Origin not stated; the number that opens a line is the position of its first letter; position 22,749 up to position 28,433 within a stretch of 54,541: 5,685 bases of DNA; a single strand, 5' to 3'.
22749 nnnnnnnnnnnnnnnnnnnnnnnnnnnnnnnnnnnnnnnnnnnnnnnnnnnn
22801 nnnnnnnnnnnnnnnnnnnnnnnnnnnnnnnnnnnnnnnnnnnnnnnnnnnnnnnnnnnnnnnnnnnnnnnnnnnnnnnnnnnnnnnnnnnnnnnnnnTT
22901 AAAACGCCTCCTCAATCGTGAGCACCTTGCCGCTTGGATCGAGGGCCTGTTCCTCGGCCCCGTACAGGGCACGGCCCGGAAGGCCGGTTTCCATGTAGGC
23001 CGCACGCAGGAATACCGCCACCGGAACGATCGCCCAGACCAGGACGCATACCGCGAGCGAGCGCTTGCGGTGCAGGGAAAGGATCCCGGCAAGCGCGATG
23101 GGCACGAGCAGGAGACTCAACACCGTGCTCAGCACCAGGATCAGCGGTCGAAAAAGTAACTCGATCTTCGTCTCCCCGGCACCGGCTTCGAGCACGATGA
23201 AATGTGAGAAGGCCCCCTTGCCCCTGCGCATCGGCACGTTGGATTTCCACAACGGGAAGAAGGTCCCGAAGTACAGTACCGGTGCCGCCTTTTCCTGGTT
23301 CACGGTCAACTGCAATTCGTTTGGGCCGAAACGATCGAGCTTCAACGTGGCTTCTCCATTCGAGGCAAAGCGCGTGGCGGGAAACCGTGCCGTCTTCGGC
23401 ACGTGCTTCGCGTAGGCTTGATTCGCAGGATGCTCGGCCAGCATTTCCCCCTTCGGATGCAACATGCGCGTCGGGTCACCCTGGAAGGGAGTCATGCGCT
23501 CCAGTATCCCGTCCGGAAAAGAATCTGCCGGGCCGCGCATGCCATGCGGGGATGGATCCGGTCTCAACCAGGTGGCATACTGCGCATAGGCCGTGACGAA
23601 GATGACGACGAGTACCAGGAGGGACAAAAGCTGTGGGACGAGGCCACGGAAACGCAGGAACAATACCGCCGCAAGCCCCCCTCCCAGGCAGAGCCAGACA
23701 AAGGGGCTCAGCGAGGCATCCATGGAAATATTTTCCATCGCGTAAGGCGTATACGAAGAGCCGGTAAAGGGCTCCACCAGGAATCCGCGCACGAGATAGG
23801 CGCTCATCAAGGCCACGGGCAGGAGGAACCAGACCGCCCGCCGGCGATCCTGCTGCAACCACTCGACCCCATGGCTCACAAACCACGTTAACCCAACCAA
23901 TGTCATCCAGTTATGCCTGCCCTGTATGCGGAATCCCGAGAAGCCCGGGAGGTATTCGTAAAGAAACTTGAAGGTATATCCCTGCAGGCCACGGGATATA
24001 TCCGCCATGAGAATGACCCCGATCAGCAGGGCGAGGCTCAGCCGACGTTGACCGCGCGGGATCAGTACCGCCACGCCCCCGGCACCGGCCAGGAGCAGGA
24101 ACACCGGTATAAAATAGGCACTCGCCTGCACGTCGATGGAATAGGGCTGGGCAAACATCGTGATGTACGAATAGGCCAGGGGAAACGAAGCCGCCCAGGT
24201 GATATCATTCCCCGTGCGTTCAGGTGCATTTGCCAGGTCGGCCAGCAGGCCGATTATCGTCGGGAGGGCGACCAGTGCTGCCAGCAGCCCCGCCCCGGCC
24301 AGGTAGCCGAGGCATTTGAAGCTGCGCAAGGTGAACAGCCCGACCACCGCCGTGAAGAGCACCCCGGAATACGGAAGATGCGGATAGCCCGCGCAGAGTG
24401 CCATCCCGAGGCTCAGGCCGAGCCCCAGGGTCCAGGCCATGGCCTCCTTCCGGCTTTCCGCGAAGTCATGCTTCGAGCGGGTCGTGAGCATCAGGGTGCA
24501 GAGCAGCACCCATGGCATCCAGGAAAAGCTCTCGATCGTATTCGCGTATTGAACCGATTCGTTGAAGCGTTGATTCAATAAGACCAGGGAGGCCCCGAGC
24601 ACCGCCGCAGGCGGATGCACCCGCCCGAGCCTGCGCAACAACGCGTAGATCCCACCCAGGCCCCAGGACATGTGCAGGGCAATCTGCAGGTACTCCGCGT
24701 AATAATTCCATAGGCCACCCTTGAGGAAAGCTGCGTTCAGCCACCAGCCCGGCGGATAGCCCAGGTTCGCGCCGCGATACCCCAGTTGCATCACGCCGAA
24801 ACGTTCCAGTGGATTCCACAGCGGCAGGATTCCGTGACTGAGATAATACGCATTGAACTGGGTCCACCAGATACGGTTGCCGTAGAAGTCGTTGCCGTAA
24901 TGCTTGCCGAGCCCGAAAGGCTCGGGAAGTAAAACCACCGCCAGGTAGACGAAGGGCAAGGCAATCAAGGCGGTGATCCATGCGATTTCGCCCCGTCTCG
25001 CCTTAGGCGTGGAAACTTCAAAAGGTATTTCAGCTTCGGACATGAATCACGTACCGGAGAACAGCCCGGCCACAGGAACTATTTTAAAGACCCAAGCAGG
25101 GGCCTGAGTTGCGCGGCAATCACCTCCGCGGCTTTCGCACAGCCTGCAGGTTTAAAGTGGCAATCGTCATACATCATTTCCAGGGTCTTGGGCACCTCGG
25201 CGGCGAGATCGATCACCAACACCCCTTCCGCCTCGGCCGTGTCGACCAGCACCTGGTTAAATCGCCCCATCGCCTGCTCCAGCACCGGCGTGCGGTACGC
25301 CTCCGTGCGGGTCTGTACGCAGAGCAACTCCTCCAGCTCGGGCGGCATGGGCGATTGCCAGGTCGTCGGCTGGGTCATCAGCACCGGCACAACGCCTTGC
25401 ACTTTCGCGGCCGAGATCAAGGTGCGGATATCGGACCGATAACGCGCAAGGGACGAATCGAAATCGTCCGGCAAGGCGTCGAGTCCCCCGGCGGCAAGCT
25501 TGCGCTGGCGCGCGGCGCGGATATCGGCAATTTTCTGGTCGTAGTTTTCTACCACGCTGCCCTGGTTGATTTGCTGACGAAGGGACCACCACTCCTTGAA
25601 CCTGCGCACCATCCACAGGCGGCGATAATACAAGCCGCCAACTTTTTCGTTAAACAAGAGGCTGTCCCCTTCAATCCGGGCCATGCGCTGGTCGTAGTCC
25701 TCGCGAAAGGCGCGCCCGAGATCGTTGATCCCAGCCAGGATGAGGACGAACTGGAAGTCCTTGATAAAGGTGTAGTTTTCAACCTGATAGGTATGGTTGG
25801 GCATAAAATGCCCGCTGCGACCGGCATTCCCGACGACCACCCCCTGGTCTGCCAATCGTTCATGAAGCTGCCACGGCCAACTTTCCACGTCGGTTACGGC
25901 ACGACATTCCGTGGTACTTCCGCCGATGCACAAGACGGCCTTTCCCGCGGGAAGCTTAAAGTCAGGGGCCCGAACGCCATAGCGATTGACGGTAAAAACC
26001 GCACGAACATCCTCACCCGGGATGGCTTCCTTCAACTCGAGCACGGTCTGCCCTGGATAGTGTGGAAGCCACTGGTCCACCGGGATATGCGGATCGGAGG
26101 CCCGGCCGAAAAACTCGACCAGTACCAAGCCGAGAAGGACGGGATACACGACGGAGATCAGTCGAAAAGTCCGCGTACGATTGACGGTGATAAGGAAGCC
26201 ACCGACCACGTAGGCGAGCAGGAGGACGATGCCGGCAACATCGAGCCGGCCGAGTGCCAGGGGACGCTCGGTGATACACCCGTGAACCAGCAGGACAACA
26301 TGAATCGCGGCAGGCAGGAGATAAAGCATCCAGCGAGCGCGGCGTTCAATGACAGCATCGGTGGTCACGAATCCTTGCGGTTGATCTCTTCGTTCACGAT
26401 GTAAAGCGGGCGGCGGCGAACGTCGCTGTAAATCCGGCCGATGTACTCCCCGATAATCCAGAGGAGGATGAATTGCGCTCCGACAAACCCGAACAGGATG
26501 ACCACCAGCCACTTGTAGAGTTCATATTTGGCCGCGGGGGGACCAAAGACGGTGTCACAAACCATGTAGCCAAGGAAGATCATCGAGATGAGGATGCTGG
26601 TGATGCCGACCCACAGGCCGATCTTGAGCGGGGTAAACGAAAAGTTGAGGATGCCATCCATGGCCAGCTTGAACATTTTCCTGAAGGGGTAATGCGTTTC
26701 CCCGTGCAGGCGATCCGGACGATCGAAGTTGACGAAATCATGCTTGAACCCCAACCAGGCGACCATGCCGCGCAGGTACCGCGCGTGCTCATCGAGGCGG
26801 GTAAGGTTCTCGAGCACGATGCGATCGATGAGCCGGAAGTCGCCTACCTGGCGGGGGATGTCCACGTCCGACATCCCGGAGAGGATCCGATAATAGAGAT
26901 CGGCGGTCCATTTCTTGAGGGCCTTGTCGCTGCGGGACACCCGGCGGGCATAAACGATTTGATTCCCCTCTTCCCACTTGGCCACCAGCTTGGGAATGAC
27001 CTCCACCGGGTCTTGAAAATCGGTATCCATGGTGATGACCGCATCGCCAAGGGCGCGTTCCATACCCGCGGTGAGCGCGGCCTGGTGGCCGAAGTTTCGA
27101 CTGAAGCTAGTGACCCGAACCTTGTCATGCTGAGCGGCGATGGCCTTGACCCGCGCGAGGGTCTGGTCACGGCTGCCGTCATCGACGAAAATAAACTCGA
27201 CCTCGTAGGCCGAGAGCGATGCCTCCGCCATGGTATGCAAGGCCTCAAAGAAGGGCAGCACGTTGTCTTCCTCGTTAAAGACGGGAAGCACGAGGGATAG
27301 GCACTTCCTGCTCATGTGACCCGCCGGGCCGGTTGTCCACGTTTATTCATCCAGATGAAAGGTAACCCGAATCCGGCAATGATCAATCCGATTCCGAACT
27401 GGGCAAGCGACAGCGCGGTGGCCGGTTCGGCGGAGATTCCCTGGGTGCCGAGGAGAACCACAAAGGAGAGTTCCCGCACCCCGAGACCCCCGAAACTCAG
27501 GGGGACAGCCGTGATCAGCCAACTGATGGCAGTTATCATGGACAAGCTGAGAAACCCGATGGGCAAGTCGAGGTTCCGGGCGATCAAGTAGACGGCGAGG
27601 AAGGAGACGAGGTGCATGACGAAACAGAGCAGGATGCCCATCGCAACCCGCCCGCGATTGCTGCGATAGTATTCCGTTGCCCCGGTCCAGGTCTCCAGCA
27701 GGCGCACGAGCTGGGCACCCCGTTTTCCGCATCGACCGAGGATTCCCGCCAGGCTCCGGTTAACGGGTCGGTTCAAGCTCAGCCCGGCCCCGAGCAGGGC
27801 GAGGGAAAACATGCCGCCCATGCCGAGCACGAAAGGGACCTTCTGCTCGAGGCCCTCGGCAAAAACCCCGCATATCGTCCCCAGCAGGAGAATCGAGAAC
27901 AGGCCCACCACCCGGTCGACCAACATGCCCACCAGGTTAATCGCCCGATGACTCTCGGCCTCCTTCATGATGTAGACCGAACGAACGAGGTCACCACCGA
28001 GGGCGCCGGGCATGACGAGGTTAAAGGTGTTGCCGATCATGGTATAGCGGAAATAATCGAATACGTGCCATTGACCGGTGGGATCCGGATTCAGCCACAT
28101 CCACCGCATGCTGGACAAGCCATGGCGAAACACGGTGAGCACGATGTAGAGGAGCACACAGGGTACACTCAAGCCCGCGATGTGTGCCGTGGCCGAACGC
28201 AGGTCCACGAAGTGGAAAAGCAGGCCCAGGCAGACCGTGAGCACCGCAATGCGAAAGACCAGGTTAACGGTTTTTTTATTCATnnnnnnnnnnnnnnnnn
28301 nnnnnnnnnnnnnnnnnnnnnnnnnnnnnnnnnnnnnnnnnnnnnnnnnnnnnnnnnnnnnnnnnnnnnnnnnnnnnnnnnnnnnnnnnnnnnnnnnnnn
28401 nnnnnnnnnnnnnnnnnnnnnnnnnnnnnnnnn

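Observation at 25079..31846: Arn-like lipid-carrier branch: ArnC-like GT2, GT-C transferase, Zn-ribbon methyltransferase, flippase-like protein, second GtrB-like GT2 and SGNH hydrolase directly downstream of the acyl cassette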

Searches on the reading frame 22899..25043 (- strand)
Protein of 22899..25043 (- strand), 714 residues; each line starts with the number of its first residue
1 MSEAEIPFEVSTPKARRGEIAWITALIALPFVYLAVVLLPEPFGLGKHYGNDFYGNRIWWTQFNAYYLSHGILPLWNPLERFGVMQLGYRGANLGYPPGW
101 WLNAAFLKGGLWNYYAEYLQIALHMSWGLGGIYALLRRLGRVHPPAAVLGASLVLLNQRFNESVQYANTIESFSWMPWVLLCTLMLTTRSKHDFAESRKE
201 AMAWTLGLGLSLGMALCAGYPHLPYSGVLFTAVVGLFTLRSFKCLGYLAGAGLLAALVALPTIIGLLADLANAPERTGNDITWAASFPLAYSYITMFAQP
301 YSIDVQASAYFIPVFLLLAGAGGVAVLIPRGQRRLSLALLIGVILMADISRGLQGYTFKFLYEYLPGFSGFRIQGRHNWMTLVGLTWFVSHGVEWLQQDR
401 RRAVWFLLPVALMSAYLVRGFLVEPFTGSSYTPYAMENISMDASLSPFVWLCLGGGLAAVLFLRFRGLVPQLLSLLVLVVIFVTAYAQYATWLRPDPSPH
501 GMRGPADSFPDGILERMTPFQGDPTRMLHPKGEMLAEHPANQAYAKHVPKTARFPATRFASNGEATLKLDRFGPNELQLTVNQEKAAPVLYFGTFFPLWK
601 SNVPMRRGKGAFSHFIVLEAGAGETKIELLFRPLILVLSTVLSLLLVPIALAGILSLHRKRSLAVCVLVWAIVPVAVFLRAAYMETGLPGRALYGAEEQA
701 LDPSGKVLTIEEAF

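Call 4: search_protein_families(library=pfam, proteins=[window:22899-25043:-], max_evalue=0.01)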
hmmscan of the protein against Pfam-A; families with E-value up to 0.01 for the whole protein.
window:22899-25043:- (714 aa): 0 families

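Call 5: search_protein_families(library=ncbifam, proteins=[window:22899-25043:-], max_evalue=0.01)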
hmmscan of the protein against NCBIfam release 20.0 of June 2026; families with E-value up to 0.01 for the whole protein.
window:22899-25043:- (714 aa): 0 families

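Call 40: search_protein_families(library=pfam, proteins=[window:22899-25043:-], max_evalue=1)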
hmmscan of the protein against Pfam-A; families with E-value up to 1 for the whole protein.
window:22899-25043:- (714 aa): 1 family
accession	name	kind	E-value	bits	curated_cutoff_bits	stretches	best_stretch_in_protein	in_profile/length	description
PF21846.1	DUF6905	-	0.031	15.1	27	1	380-460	35-101/106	Domain of unknown function (DUF6905)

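Call 82: search_solved_structures(query=window:22899-25043:-, max_evalue=10)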
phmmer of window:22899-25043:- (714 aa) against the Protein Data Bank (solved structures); distinct sequences matched with E-value up to 10: 0.

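Call 86: find_homologous_proteins(query=window:22899-25043:-, max_evalue=0.001)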
Query window:22899-25043:- (714 aa): 2 proteins with E <= 0.001 among 8000 candidates.
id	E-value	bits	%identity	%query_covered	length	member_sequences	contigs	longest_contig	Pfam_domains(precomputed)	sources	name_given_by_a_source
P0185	0.0e+0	1524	93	100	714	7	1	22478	-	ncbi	-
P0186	0.0e+0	1099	67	100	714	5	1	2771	-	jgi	jgi:hypothetical protein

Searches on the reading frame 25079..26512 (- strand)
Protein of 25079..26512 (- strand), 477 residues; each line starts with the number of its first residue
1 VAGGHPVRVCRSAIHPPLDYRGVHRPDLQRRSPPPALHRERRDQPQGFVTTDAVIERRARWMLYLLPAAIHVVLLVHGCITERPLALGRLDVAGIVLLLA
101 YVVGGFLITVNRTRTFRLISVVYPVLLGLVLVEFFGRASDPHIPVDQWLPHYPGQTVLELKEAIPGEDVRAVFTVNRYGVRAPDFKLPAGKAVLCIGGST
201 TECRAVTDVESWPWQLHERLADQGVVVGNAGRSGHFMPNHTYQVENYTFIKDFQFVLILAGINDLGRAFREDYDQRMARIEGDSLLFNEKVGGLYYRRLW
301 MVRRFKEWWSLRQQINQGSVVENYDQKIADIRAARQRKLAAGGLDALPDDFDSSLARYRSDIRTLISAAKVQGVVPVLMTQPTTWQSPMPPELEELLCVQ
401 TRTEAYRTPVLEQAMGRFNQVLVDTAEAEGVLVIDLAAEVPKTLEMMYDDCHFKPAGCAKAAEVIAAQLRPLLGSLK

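Call 4: search_protein_families(library=pfam, proteins=[window:25079-26512:-], max_evalue=0.01)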
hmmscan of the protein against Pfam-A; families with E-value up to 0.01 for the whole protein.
window:25079-26512:- (477 aa): 2 families
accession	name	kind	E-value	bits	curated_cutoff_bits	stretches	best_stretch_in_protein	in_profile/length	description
PF13472.12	Lipase_GDSL_2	-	1.9e-12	48.5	32.9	1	195-459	1-177/178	GDSL-like Lipase/Acylhydrolase family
PF16822.11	ALGX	-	0.0018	18.5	26.5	1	413-472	70-133/268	SGNH hydrolase-like domain, acetyltransferase AlgX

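Call 5: search_protein_families(library=ncbifam, proteins=[window:25079-26512:-], max_evalue=0.01)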
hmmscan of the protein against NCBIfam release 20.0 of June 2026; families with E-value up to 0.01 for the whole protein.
window:25079-26512:- (477 aa): 0 families

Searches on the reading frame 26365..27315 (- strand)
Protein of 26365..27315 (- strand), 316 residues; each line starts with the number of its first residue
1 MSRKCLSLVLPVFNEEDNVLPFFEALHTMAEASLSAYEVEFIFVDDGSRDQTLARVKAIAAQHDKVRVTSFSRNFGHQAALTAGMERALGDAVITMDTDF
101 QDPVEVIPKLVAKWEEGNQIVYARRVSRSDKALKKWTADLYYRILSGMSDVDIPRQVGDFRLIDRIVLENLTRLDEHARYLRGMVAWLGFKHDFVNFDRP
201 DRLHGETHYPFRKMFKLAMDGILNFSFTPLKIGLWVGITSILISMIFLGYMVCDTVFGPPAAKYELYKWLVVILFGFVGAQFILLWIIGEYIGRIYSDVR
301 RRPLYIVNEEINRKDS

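Call 4: search_protein_families(library=pfam, proteins=[window:26365-27315:-], max_evalue=0.01)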
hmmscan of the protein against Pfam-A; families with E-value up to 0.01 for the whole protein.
window:26365-27315:- (316 aa): 2 families
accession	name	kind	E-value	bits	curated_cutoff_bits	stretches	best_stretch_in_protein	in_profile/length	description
PF00535.33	Glycos_transf_2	-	2.7e-30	106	23.3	1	7-171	1-167/168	Glycosyl transferase family 2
PF10111.15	Glyco_tranf_2_2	-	4e-06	27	27.3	1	8-99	2-91/276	Glycosyltransferase like family 2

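Call 5: search_protein_families(library=ncbifam, proteins=[window:26365-27315:-], max_evalue=0.01)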
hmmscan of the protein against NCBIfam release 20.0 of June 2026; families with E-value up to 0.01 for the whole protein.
window:26365-27315:- (316 aa): 18 families
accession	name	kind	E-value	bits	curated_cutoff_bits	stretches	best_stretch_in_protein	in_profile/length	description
NF047588.1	GlcsyltransPgfSStrep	equivalog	1.8e-74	250.7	500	1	6-309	3-304/308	glycosyltransferase PgfS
NF007986.1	PRK10714.1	equivalog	7.6e-47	159.9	529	1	4-313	6-314/316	undecaprenyl-phosphate 4-deoxy-4-formamido-L-arabinose transferase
TIGR03937.1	PgaC_IcaA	equivalog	3.4e-14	52.6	422.3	1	5-99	46-135/407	poly-beta-1,6-N-acetyl-D-glucosamine synthase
NF007482.0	PRK10073.1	equivalog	1.9e-10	40.2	423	1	3-100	5-96/334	glycosyltransferase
NF041875.1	EPS_EpsD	equivalog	3.4e-10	39.8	370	1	6-127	1-117/325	exopolysaccharide biosynthesis glycosyltransferase EpsD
TIGR04242.1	nodulat_NodC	equivalog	5.8e-09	35.4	550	1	8-116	52-158/395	chitooligosaccharide synthase NodC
TIGR03965.1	mycofact_glyco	equivalog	1.8e-08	33.7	280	1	6-126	76-191/467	mycofactocin biosynthesis glycosyltransferase MftF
TIGR03111.1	glyc2_xrt_Gpos1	hypoth_equivalog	3.7e-08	32.6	363.95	1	6-145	51-187/439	TIGR03111 family XrtG-associated glycosyltransferase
TIGR04283.1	glyco_like_mftF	equivalog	1.4e-07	31.3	182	1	6-114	1-97/221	TIGR04283 family arsenosugar biosynthesis glycosyltransferase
NF010496.0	PRK13915.1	equivalog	4.3e-07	29.3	262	1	5-120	32-148/307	glucosyl-3-phosphoglycerate synthase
NF041394.1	GtaseAglG_Halo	equivalog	1.8e-06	27.4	440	1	19-127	15-120/304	glucosyl-dolichyl phosphate glucuronosyltransferase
NF047683.1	TeichurnBiosyTuaG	equivalog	2.2e-06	27.5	400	1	4-101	6-98/252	teichuronic acid biosynthesis protein TuaG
NF041391.1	DPhHxTase_Halo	equivalog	5.4e-05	22.3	375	1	13-133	4-112/213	dolichyl-phosphate hexose transferase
NF058614.1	PPMAGASynPpgS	equivalog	5.5e-05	22.7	370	1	8-131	4-119/226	polyprenyl-phospho-N-acetylgalactosaminyl synthase PpgS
NF050050.1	ProtGlycPglI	equivalog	0.0002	20.9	500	1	6-135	4-129/306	GalNAc(5)-diNAcBac-PP-undecaprenol beta-1,3-glucosyltransferase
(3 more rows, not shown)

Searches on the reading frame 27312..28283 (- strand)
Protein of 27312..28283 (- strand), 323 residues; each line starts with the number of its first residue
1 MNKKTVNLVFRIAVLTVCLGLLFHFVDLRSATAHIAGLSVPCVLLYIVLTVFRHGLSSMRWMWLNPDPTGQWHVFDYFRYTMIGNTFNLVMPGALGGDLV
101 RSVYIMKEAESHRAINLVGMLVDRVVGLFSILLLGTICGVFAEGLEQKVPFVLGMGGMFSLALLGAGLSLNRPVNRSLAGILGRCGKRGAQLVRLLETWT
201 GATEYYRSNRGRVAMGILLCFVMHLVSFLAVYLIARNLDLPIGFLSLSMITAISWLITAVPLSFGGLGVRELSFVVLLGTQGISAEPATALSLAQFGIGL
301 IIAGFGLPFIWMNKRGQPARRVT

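Call 83: search_solved_structures(query=window:27312-28283:-, max_evalue=1)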
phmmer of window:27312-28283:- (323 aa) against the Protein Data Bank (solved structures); distinct sequences matched with E-value up to 1: 1.
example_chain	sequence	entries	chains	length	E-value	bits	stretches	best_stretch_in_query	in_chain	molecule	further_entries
4eyz_A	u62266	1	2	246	0.29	13.7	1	18-79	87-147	Cellulosome-related protein module from Ruminococcus flavefaciens that resembles papain-li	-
